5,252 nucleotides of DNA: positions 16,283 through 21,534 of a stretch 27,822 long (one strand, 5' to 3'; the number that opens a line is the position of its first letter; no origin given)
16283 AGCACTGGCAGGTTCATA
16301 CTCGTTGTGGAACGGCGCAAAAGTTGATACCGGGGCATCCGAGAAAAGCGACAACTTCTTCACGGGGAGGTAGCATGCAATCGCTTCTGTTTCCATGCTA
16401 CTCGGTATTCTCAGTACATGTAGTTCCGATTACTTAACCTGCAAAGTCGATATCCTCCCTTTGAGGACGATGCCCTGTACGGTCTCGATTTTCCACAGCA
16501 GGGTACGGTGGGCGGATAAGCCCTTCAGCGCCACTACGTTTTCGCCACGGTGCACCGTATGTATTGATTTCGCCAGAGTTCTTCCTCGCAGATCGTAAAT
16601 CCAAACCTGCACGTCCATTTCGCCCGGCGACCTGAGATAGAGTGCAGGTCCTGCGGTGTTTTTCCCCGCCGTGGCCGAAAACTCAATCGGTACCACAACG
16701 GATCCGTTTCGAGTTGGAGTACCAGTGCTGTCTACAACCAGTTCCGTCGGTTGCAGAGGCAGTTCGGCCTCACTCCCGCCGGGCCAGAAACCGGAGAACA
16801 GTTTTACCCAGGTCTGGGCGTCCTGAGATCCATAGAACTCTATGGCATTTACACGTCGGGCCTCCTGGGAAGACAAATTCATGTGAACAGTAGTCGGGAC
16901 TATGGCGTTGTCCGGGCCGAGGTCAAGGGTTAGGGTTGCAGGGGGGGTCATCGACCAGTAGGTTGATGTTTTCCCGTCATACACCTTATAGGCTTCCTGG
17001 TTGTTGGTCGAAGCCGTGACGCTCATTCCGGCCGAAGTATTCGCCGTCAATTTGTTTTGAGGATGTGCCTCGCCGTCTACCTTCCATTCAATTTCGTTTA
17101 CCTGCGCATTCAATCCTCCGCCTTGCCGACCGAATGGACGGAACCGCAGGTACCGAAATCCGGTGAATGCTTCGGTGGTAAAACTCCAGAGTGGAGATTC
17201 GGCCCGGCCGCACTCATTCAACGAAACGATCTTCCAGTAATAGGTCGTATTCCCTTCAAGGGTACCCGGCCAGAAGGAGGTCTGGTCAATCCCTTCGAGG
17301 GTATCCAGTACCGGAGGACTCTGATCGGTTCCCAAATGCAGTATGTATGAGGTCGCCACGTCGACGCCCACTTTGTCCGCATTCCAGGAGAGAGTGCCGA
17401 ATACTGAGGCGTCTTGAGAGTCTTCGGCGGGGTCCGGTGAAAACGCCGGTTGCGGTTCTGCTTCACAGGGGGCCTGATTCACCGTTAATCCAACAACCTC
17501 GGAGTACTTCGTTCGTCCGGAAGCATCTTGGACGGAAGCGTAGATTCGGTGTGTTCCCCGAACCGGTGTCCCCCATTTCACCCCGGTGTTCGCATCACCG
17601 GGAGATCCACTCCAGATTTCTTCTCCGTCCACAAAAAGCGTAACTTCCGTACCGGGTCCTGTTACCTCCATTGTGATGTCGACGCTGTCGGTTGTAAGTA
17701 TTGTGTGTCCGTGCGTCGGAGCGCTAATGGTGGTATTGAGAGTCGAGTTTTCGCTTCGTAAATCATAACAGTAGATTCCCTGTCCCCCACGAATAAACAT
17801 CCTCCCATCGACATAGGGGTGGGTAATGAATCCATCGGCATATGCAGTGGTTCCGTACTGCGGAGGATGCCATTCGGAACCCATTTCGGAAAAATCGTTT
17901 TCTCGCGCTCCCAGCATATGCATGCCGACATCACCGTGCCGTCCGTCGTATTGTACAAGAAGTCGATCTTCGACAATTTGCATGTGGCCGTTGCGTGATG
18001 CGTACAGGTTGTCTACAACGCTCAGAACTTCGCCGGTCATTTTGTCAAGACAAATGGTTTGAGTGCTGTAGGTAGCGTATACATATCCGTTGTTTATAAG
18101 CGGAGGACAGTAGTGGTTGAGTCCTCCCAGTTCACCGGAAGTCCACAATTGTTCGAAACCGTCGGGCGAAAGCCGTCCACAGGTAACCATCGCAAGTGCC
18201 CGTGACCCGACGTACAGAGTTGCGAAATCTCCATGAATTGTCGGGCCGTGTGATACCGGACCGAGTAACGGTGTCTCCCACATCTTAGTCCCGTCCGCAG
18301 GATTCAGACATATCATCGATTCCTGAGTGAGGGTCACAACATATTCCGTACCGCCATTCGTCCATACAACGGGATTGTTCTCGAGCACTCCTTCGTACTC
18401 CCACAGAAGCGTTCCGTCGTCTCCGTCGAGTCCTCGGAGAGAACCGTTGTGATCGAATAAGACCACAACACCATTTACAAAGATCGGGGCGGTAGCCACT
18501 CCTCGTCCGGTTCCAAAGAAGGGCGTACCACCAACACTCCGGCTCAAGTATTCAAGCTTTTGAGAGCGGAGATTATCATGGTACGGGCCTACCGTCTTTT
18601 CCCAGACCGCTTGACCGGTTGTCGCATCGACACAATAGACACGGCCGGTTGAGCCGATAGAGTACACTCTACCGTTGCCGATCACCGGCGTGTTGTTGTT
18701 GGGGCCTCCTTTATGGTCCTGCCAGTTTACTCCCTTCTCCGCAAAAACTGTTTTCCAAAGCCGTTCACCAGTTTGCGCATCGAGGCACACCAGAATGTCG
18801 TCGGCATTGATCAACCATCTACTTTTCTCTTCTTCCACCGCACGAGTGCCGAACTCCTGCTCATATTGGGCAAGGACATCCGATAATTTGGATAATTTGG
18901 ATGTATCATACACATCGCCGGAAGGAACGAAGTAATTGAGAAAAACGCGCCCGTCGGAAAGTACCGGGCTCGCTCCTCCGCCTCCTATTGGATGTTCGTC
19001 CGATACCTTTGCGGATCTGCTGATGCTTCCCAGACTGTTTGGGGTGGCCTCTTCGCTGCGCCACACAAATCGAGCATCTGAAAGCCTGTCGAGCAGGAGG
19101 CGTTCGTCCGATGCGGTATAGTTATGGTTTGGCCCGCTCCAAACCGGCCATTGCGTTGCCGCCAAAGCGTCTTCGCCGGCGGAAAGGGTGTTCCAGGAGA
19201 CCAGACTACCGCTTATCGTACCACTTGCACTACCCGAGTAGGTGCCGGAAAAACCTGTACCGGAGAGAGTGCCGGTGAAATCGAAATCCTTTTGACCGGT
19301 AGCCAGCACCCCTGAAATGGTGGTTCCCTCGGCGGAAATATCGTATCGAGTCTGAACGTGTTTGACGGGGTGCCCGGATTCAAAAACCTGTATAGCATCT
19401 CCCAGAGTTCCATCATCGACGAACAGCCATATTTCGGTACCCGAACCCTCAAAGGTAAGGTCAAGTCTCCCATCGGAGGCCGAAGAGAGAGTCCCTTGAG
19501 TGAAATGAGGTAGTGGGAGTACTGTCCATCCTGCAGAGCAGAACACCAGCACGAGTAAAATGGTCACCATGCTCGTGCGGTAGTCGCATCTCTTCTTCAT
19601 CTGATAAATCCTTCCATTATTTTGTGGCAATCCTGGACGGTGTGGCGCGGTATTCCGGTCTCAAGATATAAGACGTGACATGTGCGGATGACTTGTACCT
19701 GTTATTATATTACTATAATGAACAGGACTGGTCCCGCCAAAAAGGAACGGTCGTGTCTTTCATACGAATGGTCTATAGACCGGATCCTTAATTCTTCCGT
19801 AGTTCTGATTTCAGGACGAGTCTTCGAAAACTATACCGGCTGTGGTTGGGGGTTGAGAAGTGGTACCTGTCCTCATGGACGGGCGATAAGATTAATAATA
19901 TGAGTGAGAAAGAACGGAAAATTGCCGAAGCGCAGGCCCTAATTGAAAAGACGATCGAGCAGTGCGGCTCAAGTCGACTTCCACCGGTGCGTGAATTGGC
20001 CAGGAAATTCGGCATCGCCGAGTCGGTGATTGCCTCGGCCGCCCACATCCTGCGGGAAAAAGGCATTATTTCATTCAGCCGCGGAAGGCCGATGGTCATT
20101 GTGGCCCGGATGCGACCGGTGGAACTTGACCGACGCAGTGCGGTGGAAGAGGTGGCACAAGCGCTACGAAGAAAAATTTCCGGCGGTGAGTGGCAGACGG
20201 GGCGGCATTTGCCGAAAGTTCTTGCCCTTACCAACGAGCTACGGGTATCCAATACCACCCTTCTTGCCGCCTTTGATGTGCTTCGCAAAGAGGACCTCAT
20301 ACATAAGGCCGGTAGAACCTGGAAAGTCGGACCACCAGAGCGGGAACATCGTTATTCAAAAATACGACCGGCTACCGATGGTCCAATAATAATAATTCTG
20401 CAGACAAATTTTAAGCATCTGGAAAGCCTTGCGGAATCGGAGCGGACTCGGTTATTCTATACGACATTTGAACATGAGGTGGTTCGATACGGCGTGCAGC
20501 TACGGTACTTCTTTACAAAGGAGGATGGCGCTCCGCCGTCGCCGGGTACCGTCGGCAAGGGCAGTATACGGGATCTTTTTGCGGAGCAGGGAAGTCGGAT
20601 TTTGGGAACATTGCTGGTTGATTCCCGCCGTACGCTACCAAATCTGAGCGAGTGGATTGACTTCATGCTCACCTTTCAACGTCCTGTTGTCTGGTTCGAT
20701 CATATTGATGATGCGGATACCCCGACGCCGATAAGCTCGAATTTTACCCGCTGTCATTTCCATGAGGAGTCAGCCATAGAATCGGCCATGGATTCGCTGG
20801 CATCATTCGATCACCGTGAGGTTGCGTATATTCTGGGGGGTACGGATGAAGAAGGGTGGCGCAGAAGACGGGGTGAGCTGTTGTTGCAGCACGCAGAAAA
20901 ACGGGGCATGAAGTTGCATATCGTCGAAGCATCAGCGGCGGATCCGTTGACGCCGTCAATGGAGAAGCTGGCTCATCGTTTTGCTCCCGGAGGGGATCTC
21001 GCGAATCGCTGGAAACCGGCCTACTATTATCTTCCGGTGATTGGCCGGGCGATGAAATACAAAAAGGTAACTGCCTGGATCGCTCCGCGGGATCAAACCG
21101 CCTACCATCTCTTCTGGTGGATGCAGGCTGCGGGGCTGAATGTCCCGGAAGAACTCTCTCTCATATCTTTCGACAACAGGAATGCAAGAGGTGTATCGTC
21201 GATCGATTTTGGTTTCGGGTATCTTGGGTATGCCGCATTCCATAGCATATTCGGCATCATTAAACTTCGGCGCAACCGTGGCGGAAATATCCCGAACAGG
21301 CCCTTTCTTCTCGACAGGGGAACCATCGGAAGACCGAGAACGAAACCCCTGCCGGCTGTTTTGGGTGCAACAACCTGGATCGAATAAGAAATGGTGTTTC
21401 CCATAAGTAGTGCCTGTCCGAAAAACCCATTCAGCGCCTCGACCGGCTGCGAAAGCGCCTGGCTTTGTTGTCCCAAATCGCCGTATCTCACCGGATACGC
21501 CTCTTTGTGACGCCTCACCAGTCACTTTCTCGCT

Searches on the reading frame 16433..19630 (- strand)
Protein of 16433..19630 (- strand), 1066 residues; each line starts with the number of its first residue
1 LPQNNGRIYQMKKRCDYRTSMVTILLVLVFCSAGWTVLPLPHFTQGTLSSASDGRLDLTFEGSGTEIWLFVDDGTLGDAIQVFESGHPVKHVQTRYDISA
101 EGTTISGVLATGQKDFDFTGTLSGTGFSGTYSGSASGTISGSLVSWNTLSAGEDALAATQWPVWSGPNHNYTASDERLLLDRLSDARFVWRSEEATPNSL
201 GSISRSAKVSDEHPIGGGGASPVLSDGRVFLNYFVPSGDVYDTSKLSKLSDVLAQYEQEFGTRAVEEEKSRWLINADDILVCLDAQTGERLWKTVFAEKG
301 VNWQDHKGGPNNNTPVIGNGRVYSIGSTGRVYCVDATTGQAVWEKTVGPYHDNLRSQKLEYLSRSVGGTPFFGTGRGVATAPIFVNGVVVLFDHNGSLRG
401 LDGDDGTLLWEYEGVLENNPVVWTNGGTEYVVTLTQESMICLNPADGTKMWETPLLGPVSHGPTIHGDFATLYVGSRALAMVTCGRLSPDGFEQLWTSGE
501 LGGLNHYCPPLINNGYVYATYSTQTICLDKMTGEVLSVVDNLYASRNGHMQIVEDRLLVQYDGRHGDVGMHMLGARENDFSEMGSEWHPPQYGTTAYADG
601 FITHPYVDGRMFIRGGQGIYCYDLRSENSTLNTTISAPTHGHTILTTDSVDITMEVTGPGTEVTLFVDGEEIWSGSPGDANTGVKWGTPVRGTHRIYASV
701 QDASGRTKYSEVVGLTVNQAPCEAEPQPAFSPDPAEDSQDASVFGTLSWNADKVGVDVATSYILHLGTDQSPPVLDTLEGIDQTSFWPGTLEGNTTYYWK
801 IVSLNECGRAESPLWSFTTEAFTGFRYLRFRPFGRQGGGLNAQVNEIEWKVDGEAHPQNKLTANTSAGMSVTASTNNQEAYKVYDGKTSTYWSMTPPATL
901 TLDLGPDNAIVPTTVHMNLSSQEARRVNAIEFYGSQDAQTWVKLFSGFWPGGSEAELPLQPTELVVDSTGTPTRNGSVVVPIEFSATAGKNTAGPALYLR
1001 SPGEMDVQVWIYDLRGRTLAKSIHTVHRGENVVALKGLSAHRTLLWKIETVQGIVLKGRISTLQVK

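Call 16: search_protein_families(library=pfam, proteins=[window:16433-19630:-], max_evalue=0.01)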
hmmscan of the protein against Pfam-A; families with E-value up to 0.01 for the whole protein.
window:16433-19630:- (1066 aa): 6 families
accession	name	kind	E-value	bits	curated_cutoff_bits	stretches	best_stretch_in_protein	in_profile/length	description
PF13360.13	PQQ_2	-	1.2e-25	91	27.6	1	277-455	2-146/233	Outer membrane protein assembly factor BamB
PF13570.13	Beta-prop_ACSF4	-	8.6e-10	39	133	1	377-536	134-285/329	Beta-alanine-activating enzyme, beta-propeller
PF01011.28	PQQ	-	3.2e-07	29.9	26.7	1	309-350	47-88/595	Glucose/ethanol/alcohol dehydrogenase, beta-propeller domain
PF00754.31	F5_F8_type_C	-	1.3e-05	25.7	28.2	1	871-952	2-88/127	F5/8 type C domain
PF06832.18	BiPBP_C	-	0.00014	22.1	26.8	1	630-708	9-86/90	Penicillin-Binding Protein C-terminus Family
PF17957.7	Big_7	-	0.0033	18.5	24.1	1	633-698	3-70/70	Bacterial Ig domain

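Call 17: search_protein_families(library=phrogs, proteins=[window:16433-19630:-], max_evalue=0.001)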
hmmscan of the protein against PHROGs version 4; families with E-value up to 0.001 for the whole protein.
window:16433-19630:- (1066 aa): 0 families

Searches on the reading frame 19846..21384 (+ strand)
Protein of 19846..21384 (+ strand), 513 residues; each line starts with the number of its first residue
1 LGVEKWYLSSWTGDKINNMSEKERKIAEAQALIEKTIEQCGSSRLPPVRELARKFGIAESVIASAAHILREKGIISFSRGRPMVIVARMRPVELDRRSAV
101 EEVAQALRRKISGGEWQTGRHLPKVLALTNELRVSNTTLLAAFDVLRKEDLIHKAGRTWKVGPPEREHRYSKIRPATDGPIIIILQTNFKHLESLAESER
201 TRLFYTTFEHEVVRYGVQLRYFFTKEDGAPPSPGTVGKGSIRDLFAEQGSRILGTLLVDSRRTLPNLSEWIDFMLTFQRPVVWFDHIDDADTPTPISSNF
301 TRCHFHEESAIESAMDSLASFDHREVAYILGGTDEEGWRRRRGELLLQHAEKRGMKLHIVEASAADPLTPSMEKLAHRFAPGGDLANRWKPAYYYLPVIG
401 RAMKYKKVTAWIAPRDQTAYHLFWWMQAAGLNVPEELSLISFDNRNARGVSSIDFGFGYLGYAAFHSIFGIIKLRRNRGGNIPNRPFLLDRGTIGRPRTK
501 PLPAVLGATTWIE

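Call 37: search_protein_families(library=pfam, proteins=[window:19846-21384:+], max_evalue=0.01)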
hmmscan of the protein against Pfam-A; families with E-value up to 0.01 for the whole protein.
window:19846-21384:+ (513 aa): 2 families
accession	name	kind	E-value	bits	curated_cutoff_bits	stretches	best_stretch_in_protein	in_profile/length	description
PF00392.27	GntR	-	5.4e-15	55.2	27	2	101-154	3-56/64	Bacterial regulatory proteins, gntR family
PF13377.12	Peripla_BP_3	-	1.4e-11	45.2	26.5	1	316-467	2-140/167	Periplasmic binding protein-like domain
